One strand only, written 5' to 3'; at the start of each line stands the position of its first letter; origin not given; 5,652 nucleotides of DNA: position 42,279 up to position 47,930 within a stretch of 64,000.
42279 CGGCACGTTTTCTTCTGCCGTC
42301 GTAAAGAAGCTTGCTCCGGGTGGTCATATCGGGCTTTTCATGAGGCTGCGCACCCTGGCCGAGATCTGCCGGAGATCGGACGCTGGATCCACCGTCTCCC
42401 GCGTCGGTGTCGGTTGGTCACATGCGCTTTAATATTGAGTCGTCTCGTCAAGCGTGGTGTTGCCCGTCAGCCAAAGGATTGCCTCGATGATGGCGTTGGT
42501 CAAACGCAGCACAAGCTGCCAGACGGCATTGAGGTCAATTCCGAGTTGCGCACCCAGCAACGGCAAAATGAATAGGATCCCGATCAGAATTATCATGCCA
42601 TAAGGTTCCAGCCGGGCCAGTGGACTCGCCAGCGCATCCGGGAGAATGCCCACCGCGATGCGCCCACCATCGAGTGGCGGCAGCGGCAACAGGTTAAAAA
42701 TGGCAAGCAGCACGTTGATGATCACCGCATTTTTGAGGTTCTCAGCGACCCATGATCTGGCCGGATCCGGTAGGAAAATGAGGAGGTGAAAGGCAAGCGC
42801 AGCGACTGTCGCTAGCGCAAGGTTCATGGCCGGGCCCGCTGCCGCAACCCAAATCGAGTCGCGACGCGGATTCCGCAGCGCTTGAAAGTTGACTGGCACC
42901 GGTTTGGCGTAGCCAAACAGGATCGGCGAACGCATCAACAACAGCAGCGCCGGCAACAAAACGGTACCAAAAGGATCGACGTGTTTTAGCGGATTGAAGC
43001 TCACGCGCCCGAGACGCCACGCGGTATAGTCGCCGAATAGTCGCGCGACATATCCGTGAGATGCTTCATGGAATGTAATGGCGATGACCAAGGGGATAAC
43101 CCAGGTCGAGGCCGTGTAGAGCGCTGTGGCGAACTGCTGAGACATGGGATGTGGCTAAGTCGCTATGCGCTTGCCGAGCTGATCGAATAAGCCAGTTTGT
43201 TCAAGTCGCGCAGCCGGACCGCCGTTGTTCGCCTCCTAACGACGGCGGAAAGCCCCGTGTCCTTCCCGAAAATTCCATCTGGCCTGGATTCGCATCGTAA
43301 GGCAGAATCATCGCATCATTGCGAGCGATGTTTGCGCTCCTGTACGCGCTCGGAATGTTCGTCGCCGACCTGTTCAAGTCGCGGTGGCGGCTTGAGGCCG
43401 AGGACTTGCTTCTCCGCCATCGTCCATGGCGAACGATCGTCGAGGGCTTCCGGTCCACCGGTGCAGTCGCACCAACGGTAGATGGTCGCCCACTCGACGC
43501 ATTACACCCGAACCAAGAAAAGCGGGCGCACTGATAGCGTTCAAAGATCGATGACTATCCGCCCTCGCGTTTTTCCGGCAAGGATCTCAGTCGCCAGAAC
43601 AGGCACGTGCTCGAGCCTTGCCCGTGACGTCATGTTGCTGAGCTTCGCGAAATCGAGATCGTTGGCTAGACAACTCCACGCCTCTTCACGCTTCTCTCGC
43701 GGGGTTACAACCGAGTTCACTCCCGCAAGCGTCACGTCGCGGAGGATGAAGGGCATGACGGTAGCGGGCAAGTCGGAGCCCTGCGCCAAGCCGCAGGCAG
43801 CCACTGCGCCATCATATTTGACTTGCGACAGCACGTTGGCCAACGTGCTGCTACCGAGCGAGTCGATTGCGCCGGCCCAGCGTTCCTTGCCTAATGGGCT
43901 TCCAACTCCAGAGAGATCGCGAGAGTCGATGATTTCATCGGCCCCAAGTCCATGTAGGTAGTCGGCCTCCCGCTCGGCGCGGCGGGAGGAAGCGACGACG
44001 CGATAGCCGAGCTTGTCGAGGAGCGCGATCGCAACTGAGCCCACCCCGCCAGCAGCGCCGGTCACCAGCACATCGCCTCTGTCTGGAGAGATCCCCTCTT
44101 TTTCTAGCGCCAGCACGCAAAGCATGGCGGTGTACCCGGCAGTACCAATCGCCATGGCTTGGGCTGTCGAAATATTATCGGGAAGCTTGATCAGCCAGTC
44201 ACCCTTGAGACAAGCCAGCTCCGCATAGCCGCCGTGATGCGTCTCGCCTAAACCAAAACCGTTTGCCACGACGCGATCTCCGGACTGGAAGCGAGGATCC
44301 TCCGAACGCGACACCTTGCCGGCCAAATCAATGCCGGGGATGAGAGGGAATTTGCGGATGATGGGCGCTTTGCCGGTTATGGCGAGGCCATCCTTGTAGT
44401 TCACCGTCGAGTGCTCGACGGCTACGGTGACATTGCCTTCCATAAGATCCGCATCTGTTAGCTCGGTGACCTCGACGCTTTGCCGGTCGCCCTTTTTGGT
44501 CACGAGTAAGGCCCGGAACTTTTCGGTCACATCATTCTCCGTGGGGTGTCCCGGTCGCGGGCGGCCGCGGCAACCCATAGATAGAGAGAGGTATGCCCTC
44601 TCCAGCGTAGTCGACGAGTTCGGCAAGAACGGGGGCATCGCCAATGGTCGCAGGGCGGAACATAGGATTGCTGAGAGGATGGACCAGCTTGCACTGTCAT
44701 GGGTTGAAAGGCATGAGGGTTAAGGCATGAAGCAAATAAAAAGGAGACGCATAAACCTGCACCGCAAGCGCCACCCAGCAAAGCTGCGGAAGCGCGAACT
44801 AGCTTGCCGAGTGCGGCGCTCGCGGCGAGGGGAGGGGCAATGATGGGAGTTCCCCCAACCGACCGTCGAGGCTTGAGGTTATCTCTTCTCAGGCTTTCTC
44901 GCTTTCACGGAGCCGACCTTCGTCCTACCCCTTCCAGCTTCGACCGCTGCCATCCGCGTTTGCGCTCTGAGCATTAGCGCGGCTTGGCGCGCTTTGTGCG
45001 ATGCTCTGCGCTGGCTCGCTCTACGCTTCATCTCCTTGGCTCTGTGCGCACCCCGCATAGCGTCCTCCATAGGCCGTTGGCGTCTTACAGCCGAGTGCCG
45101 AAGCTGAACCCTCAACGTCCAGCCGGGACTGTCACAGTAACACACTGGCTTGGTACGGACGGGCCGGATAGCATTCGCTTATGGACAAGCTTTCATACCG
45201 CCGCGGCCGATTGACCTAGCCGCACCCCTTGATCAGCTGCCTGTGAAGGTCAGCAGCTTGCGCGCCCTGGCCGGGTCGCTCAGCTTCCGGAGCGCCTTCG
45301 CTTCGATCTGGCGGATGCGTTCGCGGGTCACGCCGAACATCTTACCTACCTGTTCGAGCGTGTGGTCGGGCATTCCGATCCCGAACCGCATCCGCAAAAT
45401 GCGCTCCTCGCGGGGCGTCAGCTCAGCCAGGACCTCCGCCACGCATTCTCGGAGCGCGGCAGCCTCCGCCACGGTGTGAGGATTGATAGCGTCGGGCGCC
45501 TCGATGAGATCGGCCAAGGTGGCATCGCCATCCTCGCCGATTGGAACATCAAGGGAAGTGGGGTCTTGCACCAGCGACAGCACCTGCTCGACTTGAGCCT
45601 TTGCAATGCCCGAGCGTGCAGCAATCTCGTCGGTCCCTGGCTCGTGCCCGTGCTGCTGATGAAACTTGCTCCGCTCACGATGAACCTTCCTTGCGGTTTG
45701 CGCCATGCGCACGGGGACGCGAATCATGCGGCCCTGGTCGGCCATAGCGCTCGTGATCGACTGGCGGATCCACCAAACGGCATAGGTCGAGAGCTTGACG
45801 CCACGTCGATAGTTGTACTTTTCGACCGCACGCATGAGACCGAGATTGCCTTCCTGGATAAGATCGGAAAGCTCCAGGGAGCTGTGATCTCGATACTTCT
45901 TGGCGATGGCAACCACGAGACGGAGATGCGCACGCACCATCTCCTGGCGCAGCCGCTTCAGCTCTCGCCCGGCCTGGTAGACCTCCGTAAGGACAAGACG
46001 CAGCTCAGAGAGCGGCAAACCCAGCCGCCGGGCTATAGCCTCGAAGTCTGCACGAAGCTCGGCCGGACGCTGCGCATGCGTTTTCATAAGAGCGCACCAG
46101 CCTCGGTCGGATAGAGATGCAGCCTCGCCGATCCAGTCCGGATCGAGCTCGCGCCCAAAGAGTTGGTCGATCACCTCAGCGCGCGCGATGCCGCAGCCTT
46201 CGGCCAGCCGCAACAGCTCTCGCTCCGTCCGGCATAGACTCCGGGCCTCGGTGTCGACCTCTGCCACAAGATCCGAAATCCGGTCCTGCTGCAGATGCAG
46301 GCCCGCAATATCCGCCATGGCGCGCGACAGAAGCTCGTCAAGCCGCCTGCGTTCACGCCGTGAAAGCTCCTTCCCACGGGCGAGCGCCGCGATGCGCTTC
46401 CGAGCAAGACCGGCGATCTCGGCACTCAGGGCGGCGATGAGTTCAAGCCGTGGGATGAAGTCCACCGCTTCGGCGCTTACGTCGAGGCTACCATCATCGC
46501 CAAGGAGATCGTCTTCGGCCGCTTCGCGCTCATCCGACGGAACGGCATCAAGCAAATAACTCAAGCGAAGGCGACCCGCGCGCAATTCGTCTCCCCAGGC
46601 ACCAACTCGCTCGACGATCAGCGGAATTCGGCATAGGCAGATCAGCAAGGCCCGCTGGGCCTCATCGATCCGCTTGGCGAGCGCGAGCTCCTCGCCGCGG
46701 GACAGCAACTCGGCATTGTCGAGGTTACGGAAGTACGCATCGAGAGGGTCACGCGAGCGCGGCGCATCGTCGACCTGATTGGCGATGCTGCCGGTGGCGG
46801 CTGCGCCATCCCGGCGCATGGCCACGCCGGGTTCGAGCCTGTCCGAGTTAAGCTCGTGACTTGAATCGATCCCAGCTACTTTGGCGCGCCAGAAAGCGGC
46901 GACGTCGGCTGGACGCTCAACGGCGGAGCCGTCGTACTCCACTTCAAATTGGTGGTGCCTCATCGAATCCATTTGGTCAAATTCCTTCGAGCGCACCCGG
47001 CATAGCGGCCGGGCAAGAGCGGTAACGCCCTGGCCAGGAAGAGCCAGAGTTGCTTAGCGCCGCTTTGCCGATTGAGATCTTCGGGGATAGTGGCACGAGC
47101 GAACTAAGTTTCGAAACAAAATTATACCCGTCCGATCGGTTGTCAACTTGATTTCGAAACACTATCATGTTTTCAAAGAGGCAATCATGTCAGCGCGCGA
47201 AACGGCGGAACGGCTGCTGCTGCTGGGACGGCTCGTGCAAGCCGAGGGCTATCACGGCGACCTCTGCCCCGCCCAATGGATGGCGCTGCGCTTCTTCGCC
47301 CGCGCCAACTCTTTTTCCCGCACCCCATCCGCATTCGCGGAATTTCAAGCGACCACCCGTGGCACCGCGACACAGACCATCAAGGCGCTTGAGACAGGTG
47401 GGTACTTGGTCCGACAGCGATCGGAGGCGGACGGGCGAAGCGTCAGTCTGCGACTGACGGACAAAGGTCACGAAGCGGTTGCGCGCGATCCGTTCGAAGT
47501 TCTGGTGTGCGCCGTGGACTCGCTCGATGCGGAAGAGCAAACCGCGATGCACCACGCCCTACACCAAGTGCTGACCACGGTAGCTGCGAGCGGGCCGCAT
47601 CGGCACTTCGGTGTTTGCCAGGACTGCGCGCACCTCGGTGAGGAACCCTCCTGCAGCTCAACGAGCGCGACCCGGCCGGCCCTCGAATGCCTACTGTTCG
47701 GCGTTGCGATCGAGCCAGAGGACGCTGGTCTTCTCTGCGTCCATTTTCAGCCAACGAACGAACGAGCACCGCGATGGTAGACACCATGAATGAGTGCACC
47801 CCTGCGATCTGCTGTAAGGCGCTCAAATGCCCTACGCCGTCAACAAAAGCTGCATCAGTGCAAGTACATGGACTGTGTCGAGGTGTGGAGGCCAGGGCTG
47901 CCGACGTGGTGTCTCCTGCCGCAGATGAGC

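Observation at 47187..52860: Accessory Fe-S delivery/repair module: SufE, unknown, NDH-2, Mrp-DUF971, Nfu, PCD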

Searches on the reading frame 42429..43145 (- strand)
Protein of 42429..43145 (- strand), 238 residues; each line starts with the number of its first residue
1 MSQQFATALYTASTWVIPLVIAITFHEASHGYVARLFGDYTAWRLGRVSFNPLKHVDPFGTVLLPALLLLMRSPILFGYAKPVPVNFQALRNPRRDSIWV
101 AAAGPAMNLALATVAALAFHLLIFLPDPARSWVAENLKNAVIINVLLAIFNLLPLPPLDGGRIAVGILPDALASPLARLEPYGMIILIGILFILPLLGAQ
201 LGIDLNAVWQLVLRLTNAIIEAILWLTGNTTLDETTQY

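Call 46: search_protein_families(library=pfam, proteins=[window:42429-43145:-], max_evalue=0.001)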
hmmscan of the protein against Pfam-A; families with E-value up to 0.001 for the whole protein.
window:42429-43145:- (238 aa): 1 family
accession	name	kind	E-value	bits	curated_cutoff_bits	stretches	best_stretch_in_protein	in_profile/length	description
PF02163.28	Peptidase_M50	-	5e-16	59.1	27.2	1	16-188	3-215/221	Peptidase family M50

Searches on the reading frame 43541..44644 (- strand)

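Call 3: search_protein_families(library=pfam, proteins=[window:43541-44644:-], max_evalue=0.01)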
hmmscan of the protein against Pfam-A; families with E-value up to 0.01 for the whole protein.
window:43541-44644:- (367 aa): 4 families
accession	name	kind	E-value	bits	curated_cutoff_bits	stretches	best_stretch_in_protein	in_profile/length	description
PF00107.32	ADH_zinc_N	-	1.1e-13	51.7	31.8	1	200-326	1-127/129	Zinc-binding dehydrogenase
PF08240.17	ADH_N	-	4.2e-12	46.7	23.5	1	69-156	2-104/104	Alcohol dehydrogenase GroES-like domain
PF01370.27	Epimerase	-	0.00061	19.7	20.9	1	192-227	1-36/240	NAD dependent epimerase/dehydratase family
PF00106.31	adh_short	-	0.0069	16.3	26.6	0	192-234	3-45/195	short chain dehydrogenase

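Call 4: search_protein_families(library=ncbifam, proteins=[window:43541-44644:-], max_evalue=0.01)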
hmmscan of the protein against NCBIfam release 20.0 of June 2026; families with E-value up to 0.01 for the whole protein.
window:43541-44644:- (367 aa): 36 families (the best 25 are shown)
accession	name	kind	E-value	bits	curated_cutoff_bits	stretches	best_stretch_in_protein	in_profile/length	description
NF051456.1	acrylyl_AcuI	equivalog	8.2e-145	481.6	440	1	43-366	1-323/325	acrylyl-CoA reductase (NADPH)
TIGR02823.1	oxido_YhdH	subfamily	5.7e-129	429.6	297.25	1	44-367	1-324/324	acrylyl-CoA reductase family protein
TIGR02824.1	quinone_pig3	subfamily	2.3e-28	99.2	296.8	1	44-320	2-271/325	putative NAD(P)H quinone oxidoreductase, PIG3 family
NF010344.0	PRK13771.1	subfamily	9.2e-26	90.6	349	2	131-366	109-332/334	putative alcohol dehydrogenase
NF041172.1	AcrlCoa_red_Thmprot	equivalog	3.9e-22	78.6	500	2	131-308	109-280/334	acryloyl-CoA reductase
NF041183.1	Pks2_ls1_myc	equivalog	2e-15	54.8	2400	1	28-244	1391-1599/2086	sulfolipid-1 biosynthesis phthioceranic/hydroxyphthioceranic acid synthase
NF047908.1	AldhRedAhr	equivalog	2.1e-15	56.5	470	2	135-308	117-282/335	NADPH-dependent aldehyde reductase Ahr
NF006940.0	PRK09422.1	equivalog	5.6e-13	48.6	344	1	133-367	110-335/338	alcohol dehydrogenase AdhP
NF008024.0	PRK10754.1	subfamily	6.2e-13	48.5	348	1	48-290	7-244/327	NADPH:quinone reductase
TIGR02817.1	adh_fam_1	subfamily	2e-12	47.2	284.05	1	67-242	27-203/336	zinc-binding alcohol dehydrogenase family protein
TIGR01751.1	crot-CoA-red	equivalog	1.8e-11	43.4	378.55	1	113-245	120-245/398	crotonyl-CoA carboxylase/reductase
TIGR02825.1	B4_12hDH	equivalog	5.7e-08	32.5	579.85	1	110-286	69-240/327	leukotriene B4 12-hydroxydehydrogenase/15-oxo-prostaglandin 13-reductase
NF058644.1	CurcmRedCuraProt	equivalog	7.4e-08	31.8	440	1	110-243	73-196/336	NADPH-dependent curcumin/dihydrocurcumin reductase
TIGR03366.1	HpnZ_proposed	hypoth_equivalog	1.6e-06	27.6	328.1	1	135-310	105-279/315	putative phosphonate catabolism associated alcohol dehydrogenase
TIGR01202.1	bchC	equivalog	4.2e-06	26.1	291.25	1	55-286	11-232/308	chlorophyll synthesis pathway protein BchC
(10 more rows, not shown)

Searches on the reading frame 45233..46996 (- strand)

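Call 3: search_protein_families(library=pfam, proteins=[window:45233-46996:-], max_evalue=0.01)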
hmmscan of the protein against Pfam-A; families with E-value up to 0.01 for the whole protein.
window:45233-46996:- (587 aa): 5 families
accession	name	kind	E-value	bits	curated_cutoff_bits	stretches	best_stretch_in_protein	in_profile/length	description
PF04542.20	Sigma70_r2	-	3.5e-20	72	24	1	353-423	1-70/71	Sigma-70 region 2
PF04539.22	Sigma70_r3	-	1.4e-18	67.2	25.3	1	435-507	3-75/78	Sigma-70 region 3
PF04545.22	Sigma70_r4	-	3.4e-18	65.3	24.1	1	522-572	1-48/50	Sigma-70, region 4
PF04546.19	Sigma70_ner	-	5.8e-15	56.2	29.7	1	125-310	2-198/210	Sigma-70, non-essential region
PF00140.25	Sigma70_r1_2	-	0.00014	22.2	22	1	83-112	1-30/34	Sigma-70 factor, region 1.2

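Call 4: search_protein_families(library=ncbifam, proteins=[window:45233-46996:-], max_evalue=0.01)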
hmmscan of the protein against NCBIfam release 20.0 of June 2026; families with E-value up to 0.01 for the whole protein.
window:45233-46996:- (587 aa): 46 families (the best 25 are shown)
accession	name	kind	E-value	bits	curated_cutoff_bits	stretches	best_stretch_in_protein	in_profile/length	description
NF004208.0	PRK05658.1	equivalog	4.9e-135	452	555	1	70-584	105-628/631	RNA polymerase sigma factor RpoD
NF041931.2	MzaA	equivalog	4.5e-100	336.5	800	1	71-585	316-714/726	MZA anti-phage system associated sigma-70 family RNA polymerase sigma factor MzaA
NF006666.0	PRK09210.1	equivalog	7.6e-87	292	572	1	348-584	132-368/370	RNA polymerase sigma factor RpoD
TIGR02393.1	RpoD_Cterm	equivalog_domain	9.3e-85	284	354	1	350-584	2-236/238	RNA polymerase sigma factor RpoD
TIGR02997.1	Sig70-cyanoRpoD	subfamily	6e-79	265.4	384.5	1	319-572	52-297/298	RNA polymerase sigma factor, RpoD/SigA family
NF004561.0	PRK05901.1-3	equivalog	2.8e-76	257.7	582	1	343-581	294-532/537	RNA polymerase sigma factor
NF005920.0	PRK07921.1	subfamily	1.8e-75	254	464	1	343-584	85-326/328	RNA polymerase sigma factor SigB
NF004562.0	PRK05901.1-4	equivalog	7.3e-74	249.2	779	1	349-584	317-552/571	RNA polymerase sigma factor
NF005643.0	PRK07406.1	equivalog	2.6e-72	244.1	500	1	346-581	158-392/397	RNA polymerase sigma factor RpoD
NF005785.0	PRK07598.1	equivalog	8e-70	235.7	554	1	333-581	160-407/415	RNA polymerase sigma factor SigC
NF004560.0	PRK05901.1-1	equivalog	1.2e-67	229.2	711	1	344-581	274-511/516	RNA polymerase sigma factor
TIGR02394.1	rpoS_proteo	equivalog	1.3e-65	221.8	378.7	1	348-574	46-272/285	RNA polymerase sigma factor RpoS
NF004566.0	PRK05901.2-4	equivalog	1.6e-64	218.8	531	1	352-586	196-444/448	RNA polymerase sigma factor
NF004564.0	PRK05901.2-2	equivalog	1.3e-63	215.4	617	1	352-581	252-488/500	RNA polymerase sigma factor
NF004565.0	PRK05901.2-3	equivalog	2.5e-63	214.6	484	1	337-584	242-498/501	RNA polymerase sigma factor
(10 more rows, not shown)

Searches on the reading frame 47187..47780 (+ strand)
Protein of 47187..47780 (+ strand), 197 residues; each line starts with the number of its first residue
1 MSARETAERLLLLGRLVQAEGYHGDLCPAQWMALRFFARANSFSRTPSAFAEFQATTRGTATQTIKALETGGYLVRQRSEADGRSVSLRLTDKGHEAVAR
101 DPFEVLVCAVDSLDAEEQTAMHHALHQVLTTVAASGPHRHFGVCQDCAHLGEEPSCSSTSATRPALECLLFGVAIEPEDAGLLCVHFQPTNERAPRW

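Call 3: search_protein_families(library=pfam, proteins=[window:47187-47780:+], max_evalue=0.01)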
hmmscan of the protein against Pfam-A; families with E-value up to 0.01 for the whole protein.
window:47187-47780:+ (197 aa): 5 families
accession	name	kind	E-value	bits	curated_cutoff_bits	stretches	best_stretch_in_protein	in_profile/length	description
PF12802.13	MarR_2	-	1.3e-09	38.5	27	1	28-85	5-61/61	MarR family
PF22381.2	Staph_reg_Sar_Rot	-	5.4e-07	30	27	1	56-98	40-82/85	Transcriptional regulator SarA/Rot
PF13463.12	HTH_27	-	4.4e-06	27.3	22.2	1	60-94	34-68/68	Winged helix DNA-binding domain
PF01047.28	MarR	-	5.7e-06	26.6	24.6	1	46-86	19-59/59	MarR family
PF13601.12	HTH_34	-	0.0065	17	27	1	56-99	26-70/80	Winged helix DNA-binding domain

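Call 4: search_protein_families(library=ncbifam, proteins=[window:47187-47780:+], max_evalue=0.01)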
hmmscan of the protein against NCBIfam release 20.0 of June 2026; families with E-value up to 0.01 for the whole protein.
window:47187-47780:+ (197 aa): 10 families
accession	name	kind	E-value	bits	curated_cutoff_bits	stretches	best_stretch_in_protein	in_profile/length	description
NF050133.1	TransRegFabT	equivalog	1.1e-08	35.5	200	1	45-128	44-130/138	fatty acid biosynthesis transcriptional regulator FabT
NF045593.1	bilirub_TF_BilQ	equivalog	2.2e-08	33.9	125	1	46-128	46-131/135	bilirubin utilization transcriptional regulator BilQ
NF008122.0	PRK10870.1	equivalog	5.1e-07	29.6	157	1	31-131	58-161/176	transcriptional repressor MprA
NF052638.1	TransRegOhrRVib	equivalog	2.2e-06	27.4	200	1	58-132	65-140/141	transcriptional regulator OhrR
NF053777.1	Saro0803TransReg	equivalog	3.6e-06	26.7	200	1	57-100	64-107/140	Saro_0803 family transcriptional regulator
TIGR02337.1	HpaR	equivalog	9.3e-06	25.5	121.2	1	25-99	25-97/130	homoprotocatechuate degradation operon regulator HpaR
NF047395.1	TransRegLtdR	equivalog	0.00016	21.4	250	1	65-108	86-131/166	transcriptional regulator LdtR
NF052438.1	TransRegRv0880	equivalog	0.0022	17.8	220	1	30-128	36-135/143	Rv0880 family HTH-type transcriptional regulator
TIGR01889.1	Staph_reg_Sar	paralog_domain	0.0043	17.4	62.6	1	61-98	60-97/109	staphylococcal accessory regulator family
NF010349.0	PRK13777.1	equivalog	0.0064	15.9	153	1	49-98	65-114/190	HTH-type transcriptional regulator Hpr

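Call 74: find_homologous_proteins(query=window:47187-47780:+, max_evalue=1e-10)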
Query window:47187-47780:+ (197 aa): 2684 proteins with E <= 1e-10 among 3069 candidates; the best 120 are listed.
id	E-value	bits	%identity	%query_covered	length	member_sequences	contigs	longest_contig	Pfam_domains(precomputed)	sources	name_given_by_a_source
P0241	1.3e-112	392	94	98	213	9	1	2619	PF01047.29,PF13463.13,PF12802.14,PF22381.3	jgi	jgi:DNA-binding MarR family transcriptional regulator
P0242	2.7e-110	384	94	95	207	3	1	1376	PF01047.29,PF12802.14,PF22381.3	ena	-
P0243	3.1e-110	384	94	96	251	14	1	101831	PF01047.29,PF13463.13,PF12802.14,PF22381.3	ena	-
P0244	2.4e-109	381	93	96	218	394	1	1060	PF01047.29,PF12802.14,PF22381.3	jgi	-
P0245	3.1e-109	381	91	97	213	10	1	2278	PF01047.29,PF13463.13,PF12802.14,PF22381.3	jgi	jgi:DNA-binding MarR family transcriptional regulator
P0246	6.0e-109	380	91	98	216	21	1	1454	PF01047.29,PF13463.13,PF12802.14,PF22381.3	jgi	-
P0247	4.1e-108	377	89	97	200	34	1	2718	PF01047.29,PF13463.13,PF12802.14,PF22381.3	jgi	-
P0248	7.1e-108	376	91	97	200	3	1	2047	PF01047.29,PF13463.13,PF12802.14,PF22381.3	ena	-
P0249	9.6e-108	376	91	97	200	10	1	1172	PF01047.29,PF12802.14,PF22381.3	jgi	jgi:DNA-binding MarR family transcriptional regulator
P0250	4.8e-107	374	92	96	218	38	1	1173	PF01047.29,PF13463.13,PF12802.14,PF22381.3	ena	-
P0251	5.4e-107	374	89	97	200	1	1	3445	PF01047.29,PF12802.14,PF22381.3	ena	-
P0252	2.2e-106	372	90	97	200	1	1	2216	PF01047.29,PF13463.13,PF12802.14,PF22381.3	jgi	jgi:DNA-binding MarR family transcriptional regulator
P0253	7.4e-106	370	89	97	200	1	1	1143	PF01047.29,PF12802.14,PF22381.3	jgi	jgi:DNA-binding MarR family transcriptional regulator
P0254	1.8e-105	369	88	98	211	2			PF01047.29,PF13463.13,PF12802.14,PF22381.3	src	-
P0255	1.9e-105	369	90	97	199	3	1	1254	PF01047.29,PF13463.13,PF12802.14,PF22381.3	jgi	jgi:DNA-binding MarR family transcriptional regulator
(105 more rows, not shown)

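Call 80: predict_structure(alignment_id=A2)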
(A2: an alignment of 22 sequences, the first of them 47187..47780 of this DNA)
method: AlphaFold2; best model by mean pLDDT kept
length: 197 residues; sequences in the alignment: 22
mean_pLDDT: 70.5   pTM: 0.69
mean pLDDT of the five models: 70.5, 60.7, 59.2, 57.5, 55.7
residues with pLDDT >= 90: 33; 70-90: 83; 50-70: 42; < 50: 39
segments of 3 or more residues with pLDDT < 50: 145-173, 188-197
pLDDT, mean of each block of 10 residues (from residue 1): 81 73 74 88 82 85 94 87 78 89 80 88 74 59 48 33 40 55 56 36
secondary structure, 60 per line:
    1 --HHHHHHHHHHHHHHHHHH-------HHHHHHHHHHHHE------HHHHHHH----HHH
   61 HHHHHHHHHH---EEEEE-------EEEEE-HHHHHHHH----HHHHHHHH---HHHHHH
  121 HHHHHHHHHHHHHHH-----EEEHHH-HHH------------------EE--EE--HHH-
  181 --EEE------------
elements in order: H3-20 H28-39 H47-53 H58-70 E74-78 E86-90 H92-99 H104-111 H115-135 E141-143 E183-185

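Call 96: search_solved_structures(query=A2, max_evalue=0.001, show_alignments=1)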
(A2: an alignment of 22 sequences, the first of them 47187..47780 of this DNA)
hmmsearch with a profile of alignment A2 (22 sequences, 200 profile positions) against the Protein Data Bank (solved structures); distinct sequences matched with E-value up to 0.001: 30.
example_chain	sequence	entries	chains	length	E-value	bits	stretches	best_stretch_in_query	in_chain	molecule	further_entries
6jbx_A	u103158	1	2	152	8e-08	35.3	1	46-125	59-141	Fatty acid biosynthesis transcriptional regulator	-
2eth_A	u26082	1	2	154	8.7e-08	35.2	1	48-135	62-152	transcriptional regulator, putative, Mar family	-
3s2w_A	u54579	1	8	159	1.4e-07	34.5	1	50-97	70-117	Transcriptional regulator, MarR family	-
6c28_A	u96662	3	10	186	5.6e-07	32.5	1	25-134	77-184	Transcriptional regulator, MarR family | CouR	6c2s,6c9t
1p4x_A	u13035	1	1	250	2.3e-06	30.5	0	63-102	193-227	staphylococcal accessory regulator A homologue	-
8ylf_A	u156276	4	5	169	7e-06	28.9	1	26-135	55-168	MarR family transcriptional regulator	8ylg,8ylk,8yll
2fbk_A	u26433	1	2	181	1.3e-05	28.1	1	11-130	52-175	transcriptional regulator, MarR family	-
8ylm_A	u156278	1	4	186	1.4e-05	28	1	11-130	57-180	Transcriptional regulator, MarR family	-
5dd8_A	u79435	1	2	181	1.4e-05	27.9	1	11-130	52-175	Transcriptional regulator, MarR family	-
7wze_Y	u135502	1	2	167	1.6e-05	27.8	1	25-133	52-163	Uncharacterized HTH-type transcriptional regulator YetL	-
7xl9_A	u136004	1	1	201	1.7e-05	27.7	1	11-130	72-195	Transcriptional regulator, MarR family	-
3f3x_A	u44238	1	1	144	4.7e-05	26.2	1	51-135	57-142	Transcriptional regulator, marR family, putative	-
2a61_A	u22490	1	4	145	6.6e-05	25.8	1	52-100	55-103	transcriptional regulator Tm0710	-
4em0_B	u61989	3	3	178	7.7e-05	25.5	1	27-128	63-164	Uncharacterized HTH-type transcriptional regulator SAR2349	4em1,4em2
9qdr_A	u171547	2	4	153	9.2e-05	25.3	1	59-138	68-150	MarR family transcriptional regulator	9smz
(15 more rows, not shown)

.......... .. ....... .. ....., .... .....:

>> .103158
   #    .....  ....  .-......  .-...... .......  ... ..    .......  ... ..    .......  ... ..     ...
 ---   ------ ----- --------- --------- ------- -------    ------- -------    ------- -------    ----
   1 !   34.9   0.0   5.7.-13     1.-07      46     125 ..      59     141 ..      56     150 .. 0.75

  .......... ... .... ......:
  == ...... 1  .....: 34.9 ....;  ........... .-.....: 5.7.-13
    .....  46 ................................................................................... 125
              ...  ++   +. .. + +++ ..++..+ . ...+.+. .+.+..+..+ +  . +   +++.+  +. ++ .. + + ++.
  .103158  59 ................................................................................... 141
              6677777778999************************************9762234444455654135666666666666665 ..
